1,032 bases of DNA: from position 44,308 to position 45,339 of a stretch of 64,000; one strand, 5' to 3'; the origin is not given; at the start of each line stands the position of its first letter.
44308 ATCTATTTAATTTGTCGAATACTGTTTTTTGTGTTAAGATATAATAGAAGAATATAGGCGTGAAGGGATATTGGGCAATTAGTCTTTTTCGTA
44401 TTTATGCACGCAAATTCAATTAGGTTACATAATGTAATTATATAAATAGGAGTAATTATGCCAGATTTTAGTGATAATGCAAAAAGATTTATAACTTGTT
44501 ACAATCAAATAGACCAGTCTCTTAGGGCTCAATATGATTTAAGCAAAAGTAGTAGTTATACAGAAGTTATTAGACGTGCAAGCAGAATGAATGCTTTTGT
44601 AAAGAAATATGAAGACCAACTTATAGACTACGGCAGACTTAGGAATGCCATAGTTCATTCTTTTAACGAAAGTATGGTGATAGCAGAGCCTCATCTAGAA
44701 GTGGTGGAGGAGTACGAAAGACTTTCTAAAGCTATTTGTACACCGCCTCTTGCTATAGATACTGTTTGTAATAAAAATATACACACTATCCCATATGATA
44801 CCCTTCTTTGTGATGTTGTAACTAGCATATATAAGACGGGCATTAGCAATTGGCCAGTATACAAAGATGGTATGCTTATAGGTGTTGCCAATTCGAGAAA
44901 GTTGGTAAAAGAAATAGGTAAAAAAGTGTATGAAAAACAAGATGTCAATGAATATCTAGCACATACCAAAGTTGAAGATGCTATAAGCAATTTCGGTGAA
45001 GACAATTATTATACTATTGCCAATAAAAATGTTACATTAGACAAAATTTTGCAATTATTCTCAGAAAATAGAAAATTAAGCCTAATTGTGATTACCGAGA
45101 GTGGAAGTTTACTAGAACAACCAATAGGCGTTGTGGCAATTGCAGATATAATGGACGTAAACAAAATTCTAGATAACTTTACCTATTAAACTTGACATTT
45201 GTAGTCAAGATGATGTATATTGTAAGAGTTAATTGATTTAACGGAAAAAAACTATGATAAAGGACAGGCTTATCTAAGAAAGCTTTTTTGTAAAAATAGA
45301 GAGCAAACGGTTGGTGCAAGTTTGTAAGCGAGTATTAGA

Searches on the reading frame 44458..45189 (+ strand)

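Call 52: search_protein_families(library=pfam, proteins=[window:44458-45189:+], max_evalue=0.0001)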
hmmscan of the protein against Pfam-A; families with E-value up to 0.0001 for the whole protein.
window:44458-45189:+ (243 aa): 1 family
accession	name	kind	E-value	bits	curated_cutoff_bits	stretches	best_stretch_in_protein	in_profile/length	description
PF00571.33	CBS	-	2.4e-09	37.8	24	0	103-153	4-55/57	CBS domain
